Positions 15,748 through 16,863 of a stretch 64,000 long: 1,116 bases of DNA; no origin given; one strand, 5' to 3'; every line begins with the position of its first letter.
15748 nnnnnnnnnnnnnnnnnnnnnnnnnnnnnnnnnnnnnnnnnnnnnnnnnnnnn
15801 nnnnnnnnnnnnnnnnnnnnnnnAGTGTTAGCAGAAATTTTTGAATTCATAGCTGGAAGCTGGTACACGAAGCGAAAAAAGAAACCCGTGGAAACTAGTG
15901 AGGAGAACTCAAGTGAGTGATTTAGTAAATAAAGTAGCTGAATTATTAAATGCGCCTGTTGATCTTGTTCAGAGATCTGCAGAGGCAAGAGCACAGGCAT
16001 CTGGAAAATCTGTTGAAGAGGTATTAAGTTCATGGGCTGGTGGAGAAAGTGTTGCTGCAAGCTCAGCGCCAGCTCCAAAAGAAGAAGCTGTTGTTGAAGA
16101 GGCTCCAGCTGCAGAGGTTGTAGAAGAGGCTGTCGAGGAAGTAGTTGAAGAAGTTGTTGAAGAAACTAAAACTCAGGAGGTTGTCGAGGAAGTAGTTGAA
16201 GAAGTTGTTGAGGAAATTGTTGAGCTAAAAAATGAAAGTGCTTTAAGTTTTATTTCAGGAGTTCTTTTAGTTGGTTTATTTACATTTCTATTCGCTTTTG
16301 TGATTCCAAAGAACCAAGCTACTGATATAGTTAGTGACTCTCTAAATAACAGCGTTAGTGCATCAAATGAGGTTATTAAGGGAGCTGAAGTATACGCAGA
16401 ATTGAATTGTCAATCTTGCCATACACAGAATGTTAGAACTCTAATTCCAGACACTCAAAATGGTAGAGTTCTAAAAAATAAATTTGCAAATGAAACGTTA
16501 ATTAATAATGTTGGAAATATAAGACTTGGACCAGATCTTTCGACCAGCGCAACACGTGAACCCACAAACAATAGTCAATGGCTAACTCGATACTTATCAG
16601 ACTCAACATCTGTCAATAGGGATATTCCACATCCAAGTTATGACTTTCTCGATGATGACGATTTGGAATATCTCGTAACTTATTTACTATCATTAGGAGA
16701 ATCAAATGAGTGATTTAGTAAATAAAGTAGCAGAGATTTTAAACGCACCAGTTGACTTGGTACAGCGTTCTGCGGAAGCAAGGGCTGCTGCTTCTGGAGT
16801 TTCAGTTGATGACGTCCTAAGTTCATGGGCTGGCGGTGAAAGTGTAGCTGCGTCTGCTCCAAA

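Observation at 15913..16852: A shared N-terminal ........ module on three different respiratory subunits (third copy at 12361-12462, minus strand)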

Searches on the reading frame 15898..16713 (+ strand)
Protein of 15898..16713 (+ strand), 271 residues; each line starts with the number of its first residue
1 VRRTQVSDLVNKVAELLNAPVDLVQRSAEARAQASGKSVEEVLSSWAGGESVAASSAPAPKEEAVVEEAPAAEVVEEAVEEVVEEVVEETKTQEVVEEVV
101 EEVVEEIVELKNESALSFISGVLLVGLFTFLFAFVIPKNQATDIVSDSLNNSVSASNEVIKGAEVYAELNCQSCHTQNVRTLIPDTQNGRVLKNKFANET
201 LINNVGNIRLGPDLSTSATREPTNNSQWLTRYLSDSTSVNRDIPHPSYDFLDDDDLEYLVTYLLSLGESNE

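Call 3: search_protein_families(library=pfam, proteins=[window:15898-16713:+], max_evalue=0.1)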
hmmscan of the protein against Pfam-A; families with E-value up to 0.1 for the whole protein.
window:15898-16713:+ (271 aa): 5 families
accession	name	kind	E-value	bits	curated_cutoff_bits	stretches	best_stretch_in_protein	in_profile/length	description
PF02433.20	FixO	-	2.4e-08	34.2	29.6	1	159-258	50-147/219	Cytochrome C oxidase, mono-heme subunit/FixO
PF00034.26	Cytochrom_C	-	6.3e-06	27.9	21.3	1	161-266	3-89/90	Cytochrome c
PF13442.11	Cytochrome_CBB3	-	0.00051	20.8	27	1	160-208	4-44/68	Cytochrome C oxidase, cbb3-type, subunit III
PF06537.16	DHOR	-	0.00059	18.8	22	1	155-202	359-406/499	Di-haem oxidoreductase, putative peroxidase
PF08827.16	DUF1805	-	0.039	14.6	29.5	0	8-44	26-62/64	Domain of unknown function (DUF1805)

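Call 7: search_protein_families(library=ncbifam, proteins=[window:15913-16713:+], max_evalue=0.01)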
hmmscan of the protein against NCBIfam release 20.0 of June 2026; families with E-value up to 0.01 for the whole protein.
window:15913-16713:+ (266 aa): 6 families
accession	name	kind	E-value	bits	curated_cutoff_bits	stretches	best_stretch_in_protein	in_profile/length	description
NF011053.0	PRK14485.1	subfamily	3e-09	35.6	1080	1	78-253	467-636/716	putative bifunctional cbb3-type cytochrome c oxidase subunit I/II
NF011055.0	PRK14487.1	subfamily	6.4e-08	32.3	218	1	153-252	55-152/212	cbb3-type cytochrome c oxidase subunit II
NF011054.0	PRK14486.1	equivalog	3.1e-07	30.2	447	1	148-252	45-147/294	putative bifunctional cbb3-type cytochrome c oxidase subunit II/cytochrome c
TIGR00781.1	ccoO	equivalog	2.9e-05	23.9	200.65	1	155-252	51-146/232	cytochrome-c oxidase, cbb3-type subunit II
TIGR04485.1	thiosulf_SoxX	equivalog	0.0029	18.3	61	0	205-261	21-78/78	sulfur oxidation c-type cytochrome SoxX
TIGR00782.1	ccoP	equivalog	0.0051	16.2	179.95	0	133-175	179-223/285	cytochrome-c oxidase, cbb3-type subunit III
